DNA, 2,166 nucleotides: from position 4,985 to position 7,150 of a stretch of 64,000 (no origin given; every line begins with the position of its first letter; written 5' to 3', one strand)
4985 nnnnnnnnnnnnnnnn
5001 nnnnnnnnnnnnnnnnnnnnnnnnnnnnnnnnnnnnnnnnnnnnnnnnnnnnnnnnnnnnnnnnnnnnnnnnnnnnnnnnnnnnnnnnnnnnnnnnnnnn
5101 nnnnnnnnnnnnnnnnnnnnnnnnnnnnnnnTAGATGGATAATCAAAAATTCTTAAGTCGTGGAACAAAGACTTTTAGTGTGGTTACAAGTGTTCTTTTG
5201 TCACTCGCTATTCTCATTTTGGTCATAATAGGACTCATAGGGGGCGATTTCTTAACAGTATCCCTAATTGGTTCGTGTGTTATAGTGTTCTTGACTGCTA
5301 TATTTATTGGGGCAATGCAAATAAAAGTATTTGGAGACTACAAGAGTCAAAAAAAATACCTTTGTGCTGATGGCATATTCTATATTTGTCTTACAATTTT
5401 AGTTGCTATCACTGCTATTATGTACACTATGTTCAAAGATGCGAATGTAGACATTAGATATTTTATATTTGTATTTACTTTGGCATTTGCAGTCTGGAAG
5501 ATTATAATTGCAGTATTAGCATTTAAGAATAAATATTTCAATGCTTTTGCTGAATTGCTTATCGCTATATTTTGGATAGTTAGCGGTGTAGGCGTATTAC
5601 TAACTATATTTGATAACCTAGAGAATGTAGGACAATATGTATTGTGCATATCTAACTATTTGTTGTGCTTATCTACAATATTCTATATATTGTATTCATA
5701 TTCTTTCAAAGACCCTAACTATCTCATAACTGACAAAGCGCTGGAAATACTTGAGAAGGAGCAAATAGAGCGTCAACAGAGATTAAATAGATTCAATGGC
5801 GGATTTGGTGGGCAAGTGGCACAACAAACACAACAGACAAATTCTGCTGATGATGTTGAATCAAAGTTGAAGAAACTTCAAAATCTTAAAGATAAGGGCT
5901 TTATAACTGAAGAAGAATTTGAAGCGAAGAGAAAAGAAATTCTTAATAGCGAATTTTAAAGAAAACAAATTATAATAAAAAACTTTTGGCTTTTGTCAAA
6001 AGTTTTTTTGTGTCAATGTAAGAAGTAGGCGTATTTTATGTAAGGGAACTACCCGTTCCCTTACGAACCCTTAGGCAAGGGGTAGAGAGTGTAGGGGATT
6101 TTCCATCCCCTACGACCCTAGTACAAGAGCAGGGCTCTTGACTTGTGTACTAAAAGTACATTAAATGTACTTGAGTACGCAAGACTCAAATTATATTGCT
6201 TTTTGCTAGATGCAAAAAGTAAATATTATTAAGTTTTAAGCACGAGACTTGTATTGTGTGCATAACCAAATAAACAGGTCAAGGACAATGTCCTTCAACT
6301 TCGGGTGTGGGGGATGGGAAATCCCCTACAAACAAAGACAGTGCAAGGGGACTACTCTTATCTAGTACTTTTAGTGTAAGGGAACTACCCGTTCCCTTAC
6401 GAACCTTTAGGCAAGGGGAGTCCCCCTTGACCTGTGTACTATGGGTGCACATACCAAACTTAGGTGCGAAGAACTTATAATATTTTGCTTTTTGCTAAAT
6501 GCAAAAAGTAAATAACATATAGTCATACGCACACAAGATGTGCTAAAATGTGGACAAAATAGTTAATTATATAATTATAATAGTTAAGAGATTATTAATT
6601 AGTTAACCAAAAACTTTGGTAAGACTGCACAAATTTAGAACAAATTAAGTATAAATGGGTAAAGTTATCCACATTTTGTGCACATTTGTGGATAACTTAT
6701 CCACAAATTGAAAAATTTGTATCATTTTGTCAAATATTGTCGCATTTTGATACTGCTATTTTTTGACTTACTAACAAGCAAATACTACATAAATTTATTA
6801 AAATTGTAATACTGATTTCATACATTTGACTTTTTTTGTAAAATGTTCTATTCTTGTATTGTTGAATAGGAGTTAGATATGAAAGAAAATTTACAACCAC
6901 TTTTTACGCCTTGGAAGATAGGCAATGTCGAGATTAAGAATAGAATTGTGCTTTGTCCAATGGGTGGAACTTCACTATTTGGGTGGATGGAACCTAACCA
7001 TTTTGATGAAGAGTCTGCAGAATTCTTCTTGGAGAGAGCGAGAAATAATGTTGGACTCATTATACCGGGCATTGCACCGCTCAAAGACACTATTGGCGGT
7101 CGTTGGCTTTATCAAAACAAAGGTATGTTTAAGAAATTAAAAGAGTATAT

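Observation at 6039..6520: Cluster of GC-rich perfect stem-loops in duplicated units: a candidate structured ncRNA or REP/MITE-like element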

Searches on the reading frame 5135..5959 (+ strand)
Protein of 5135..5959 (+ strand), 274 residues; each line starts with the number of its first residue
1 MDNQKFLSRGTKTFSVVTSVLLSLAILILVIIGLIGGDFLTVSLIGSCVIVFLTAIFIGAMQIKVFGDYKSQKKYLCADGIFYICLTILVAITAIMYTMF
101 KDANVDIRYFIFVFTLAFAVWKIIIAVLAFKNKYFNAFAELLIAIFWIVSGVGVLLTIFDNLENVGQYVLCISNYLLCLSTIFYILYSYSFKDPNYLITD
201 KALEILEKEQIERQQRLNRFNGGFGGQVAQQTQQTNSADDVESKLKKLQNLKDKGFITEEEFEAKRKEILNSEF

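Call 22: search_protein_families(library=pfam, proteins=[window:5135-5959:+])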
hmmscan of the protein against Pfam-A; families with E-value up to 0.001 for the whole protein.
window:5135-5959:+ (274 aa): 2 families
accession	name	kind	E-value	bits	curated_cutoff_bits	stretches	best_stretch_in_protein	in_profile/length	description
PF09851.14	SHOCT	-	3.9e-09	36.4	27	1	244-270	2-28/28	Short C-terminal domain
PF05120.17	GvpG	-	0.00028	21.4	30.6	1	233-271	25-63/67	Gas vesicle protein G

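Call 39: find_encoding_contigs(protein=window:5135-5959:+, flank=3000, max_places=6)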
Protein window:5135-5959:+ (274 aa): 2 contigs read that carry it; 1 place shown.
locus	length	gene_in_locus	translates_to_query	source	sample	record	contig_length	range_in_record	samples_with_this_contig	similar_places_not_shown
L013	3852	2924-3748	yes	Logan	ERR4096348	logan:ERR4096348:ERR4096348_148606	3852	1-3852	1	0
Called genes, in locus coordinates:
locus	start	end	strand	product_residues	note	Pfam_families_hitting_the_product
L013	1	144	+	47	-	?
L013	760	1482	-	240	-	PF04298:Zn_peptidase_2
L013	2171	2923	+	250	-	PF04298:Zn_peptidase_2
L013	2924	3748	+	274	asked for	PF09851:SHOCT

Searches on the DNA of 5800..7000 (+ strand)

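Call 4: search_rna_families(source=window, start=5800, end=7000, threshold=evalue, max_evalue=10, show_alignments=3)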
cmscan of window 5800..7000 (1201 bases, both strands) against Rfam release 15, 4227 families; matches with E-value up to 10: 16.
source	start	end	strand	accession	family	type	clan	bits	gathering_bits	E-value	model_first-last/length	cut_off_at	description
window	6090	6330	+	RF04209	MIR7533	Gene; miRNA;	-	30.7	230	0.00059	1-249/249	no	MIR7533 microRNA precursor family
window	6099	6227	-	RF01774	rpsL_ricks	Cis-reg; leader;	-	28.3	60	0.84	1-131/131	no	Rickettsia rpsL leader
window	6090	6330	-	RF04209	MIR7533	Gene; miRNA;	-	24.4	230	0.02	1-249/249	no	MIR7533 microRNA precursor family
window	6643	6722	-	RF00242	ctRNA_pT181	Gene; antisense;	-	21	56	7.4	1-94/94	no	ctRNA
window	5937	6013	+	RF00515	PyrR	Cis-reg;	-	20.6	54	4.4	1-115/115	no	PyrR binding site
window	5977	6008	-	RF02351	psRNA14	Gene; sRNA;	-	20.1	60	1.8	8-39/84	no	Proteobacteria sRNA psRNA14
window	6609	6679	+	RF01666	rox2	Cis-reg;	-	20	55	2.1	1-71/71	no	Drosophila rox2 ncRNA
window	6463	6533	-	RF04205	MIR2606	Gene; miRNA;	-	19.8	139.7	6.1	1-165/165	no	MIR2606 microRNA precursor family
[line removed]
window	6471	6525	-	RF04111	MIR6274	Gene; miRNA;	-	18.4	80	2.7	1-107/107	no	MIR6274 microRNA precursor family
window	6684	6736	+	RF01810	pntA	Gene; sRNA;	-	18.2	54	8.8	1-62/62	no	pntA sRNA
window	6467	6528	-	RF03323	mir-3613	Gene; miRNA;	-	18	91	1.2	1-86/86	no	mir-3613 microRNA precursor family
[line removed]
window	5952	6057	+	RF02618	SSRC34_2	Gene; sRNA;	-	17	48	8.9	1-125/125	no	Streptococcus sRNA 34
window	6483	6506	-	RF00932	mir-471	Gene; miRNA;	-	16.4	80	4.7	22-45/66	no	mir-471 microRNA precursor family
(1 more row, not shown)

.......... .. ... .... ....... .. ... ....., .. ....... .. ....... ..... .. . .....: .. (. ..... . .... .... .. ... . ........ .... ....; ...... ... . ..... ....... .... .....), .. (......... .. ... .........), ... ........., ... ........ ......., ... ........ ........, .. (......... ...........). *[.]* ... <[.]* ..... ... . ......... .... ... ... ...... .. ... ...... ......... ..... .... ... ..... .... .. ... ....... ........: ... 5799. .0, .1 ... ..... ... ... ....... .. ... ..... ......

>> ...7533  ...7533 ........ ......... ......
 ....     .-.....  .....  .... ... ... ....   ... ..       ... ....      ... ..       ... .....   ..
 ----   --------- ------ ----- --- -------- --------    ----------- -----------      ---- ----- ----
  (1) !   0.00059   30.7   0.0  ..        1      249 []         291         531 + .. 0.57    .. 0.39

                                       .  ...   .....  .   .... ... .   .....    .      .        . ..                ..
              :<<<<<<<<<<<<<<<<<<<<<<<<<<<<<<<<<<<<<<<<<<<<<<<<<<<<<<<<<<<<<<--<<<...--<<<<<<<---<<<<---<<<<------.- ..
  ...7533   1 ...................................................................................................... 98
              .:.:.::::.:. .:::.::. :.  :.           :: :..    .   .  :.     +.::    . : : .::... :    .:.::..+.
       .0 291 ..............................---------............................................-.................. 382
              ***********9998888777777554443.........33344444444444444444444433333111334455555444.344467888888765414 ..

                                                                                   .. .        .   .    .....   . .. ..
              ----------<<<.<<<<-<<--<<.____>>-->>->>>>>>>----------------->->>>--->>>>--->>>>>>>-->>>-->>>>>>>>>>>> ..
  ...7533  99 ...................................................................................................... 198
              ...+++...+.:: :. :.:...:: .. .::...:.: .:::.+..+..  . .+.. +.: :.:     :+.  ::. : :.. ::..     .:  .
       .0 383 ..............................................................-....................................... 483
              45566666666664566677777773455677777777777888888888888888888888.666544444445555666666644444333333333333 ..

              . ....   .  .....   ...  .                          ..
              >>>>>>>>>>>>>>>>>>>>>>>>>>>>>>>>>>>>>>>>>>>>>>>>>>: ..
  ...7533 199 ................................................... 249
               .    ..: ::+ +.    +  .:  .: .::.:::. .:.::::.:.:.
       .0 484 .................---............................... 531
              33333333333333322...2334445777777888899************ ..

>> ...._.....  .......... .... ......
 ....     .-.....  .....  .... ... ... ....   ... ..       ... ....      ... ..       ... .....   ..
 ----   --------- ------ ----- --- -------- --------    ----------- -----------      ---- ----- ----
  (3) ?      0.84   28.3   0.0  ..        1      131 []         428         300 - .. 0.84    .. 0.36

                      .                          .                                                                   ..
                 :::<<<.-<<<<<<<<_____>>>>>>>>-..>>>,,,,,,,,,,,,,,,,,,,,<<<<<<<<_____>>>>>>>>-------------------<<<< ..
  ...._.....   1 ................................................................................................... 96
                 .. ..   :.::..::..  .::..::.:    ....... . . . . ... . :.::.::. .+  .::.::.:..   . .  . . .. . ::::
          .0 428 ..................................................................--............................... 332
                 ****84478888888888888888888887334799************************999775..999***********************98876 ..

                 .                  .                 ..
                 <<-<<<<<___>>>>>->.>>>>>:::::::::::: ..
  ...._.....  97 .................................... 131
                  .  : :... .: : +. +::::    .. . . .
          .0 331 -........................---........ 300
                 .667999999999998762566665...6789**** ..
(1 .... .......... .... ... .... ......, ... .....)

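Call 14: search_dna_similar(query=window:6020-6540:+, collection=plasmids, mode=distant)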
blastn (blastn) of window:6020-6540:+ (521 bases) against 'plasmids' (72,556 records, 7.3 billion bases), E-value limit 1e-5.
No match.

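Call 15: search_dna_similar(query=window:6020-6540:+, collection=phages, mode=distant)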
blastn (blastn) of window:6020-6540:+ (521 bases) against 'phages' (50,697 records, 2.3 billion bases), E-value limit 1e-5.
No match.

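Call 66: build_rna_model(alignment_id=A2)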
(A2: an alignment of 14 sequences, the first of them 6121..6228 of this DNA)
Model R1 built from alignment A2 (14 sequences, 110 columns); structure: RNAalifold consensus.
model positions 105; base pairs 15; branch points 1; effective number of sequences 1.92; information 0.589 bits per position. Calibrated on 0.2 Mb of random sequence (short: E-values are rough).
structure used (alignment columns):
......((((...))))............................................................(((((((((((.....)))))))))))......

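Call 67: search_with_rna_model(model_id=R1, source=window, filters=off, max_evalue=10)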
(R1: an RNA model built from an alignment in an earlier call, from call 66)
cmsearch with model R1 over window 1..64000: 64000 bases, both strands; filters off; matches with E-value up to 10: 32.
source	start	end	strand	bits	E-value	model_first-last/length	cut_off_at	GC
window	6121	6228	+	92.4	1.8e-18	1-105/105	no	0.32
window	6410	6517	+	89.9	6.7e-18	1-105/105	no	0.4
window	6190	6299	-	50.6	3.5e-09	1-105/105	no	0.31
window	6479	6574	-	31.5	6.2e-05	1-105/105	no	0.25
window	5967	6005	+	20.8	0.015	61-99/105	no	0.18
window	5974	6060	-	15.1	0.27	1-105/105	no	0.33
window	34036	34118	+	14.6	0.33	1-105/105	no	0.34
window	28970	29066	-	14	0.47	1-105/105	no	0.27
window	16446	16515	+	13.5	0.58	1-105/105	no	0.3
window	54039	54136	-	12.6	0.96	1-105/105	no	0.24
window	42490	42511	-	12.5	0.97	76-97/105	no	0.45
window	17212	17299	+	12.2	1.1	1-105/105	no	0.27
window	6097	6143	-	11.7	1.5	1-105/105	no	0.51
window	26848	26909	+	11.3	1.8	1-105/105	no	0.32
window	45029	45119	-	10.8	2.3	1-105/105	no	0.31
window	6370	6431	-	8.4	8.1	1-105/105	no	0.52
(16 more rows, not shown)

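Call 68: search_with_rna_model(model_id=R1, sources=[L001, L003, L004, L005, L006, L007, L009, L010, L011, L012, L013, L014], max_evalue=1)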
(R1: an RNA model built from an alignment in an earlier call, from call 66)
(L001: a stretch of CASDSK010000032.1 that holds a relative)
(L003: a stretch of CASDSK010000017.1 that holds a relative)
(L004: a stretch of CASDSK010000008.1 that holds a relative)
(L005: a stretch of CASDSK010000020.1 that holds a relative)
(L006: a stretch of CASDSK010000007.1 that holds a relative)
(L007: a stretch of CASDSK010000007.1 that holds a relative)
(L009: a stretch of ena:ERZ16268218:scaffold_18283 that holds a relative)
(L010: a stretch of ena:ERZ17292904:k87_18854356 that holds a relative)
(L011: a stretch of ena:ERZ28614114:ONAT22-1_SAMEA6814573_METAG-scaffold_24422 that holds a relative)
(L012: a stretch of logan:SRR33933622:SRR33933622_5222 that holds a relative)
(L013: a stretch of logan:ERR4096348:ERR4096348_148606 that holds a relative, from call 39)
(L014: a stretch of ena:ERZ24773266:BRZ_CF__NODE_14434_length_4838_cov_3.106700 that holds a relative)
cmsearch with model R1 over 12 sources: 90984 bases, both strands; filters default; matches with E-value up to 1: 47.
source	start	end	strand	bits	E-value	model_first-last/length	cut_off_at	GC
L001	5335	5439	+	124.3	2.2e-25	1-105/105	no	0.34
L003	3653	3757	+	122.5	5.3e-25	1-105/105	no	0.37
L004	6850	6954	+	119.4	2.6e-24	1-105/105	no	0.37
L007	315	418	+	119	3.3e-24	1-105/105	no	0.37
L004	3611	3715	+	118.5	4.1e-24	1-105/105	no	0.38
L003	4097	4201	+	118.5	4.2e-24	1-105/105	no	0.39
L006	4117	4221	+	116.4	1.2e-23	1-105/105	no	0.37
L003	3839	3943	+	112.3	9.8e-23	1-105/105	no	0.4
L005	616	722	+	110.5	2.5e-22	1-105/105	no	0.29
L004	3424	3530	+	109.8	3.7e-22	1-105/105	no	0.36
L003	4283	4389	+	106.9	1.6e-21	1-105/105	no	0.32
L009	5371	5477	+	93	1.9e-18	1-105/105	no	0.38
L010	3790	3896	+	93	1.9e-18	1-105/105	no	0.38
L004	3796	3900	+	82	5.3e-16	1-105/105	no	0.3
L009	5440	5548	-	48.9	1.2e-08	1-105/105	no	0.32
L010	3859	3967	-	48.9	1.2e-08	1-105/105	no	0.32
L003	4564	4655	-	30.9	0.00012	1-105/105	no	0.29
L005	892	981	-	30.3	0.00015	1-105/105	no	0.31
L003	4493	4601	+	26.9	0.0009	1-105/105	no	0.28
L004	6614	6643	+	23.3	0.0057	70-99/105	no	0.23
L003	4352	4450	-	22.5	0.0083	1-105/105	no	0.23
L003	3912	3973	-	21.8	0.012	38-99/105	no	0.26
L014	3977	4019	+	21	0.018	1-41/105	3'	0.58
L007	387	426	-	21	0.018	60-99/105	no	0.28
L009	5263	5301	+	20.8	0.021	61-99/105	no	0.18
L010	3682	3720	+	20.8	0.021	61-99/105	no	0.18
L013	3756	3794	+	20.8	0.021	61-99/105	no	0.18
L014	3836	3874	+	20.8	0.021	61-99/105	no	0.18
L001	5402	5507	-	20.6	0.022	1-105/105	no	0.33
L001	5181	5285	-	20.2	0.028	1-105/105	no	0.3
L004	3499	3528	-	19.7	0.036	70-99/105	no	0.33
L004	3684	3713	-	19.7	0.036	70-99/105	no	0.33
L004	6923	6952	-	19.7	0.036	70-99/105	no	0.33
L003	3720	3828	-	19.3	0.043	1-105/105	no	0.34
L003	4170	4199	-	18.9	0.055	70-99/105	no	0.33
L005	691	720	-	18.9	0.055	70-99/105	no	0.33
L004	6684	6800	-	18.7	0.061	1-105/105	no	0.33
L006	4190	4251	-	18.1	0.081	38-99/105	no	0.32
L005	824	929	+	17.3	0.12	1-105/105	no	0.25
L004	6618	6647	-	16.6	0.17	70-99/105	no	0.23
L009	5270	5357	-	15.9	0.25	1-105/105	no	0.32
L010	3689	3776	-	15.9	0.25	1-105/105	no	0.32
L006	4271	4373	-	14.2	0.59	1-105/105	no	0.34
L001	5053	5145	-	13.8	0.71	1-105/105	no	0.33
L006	6298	6401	+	13.4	0.88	1-105/105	no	0.39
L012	7653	7715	+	13.3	0.94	37-99/105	no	0.19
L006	6816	6916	+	13.2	0.96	1-105/105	no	0.28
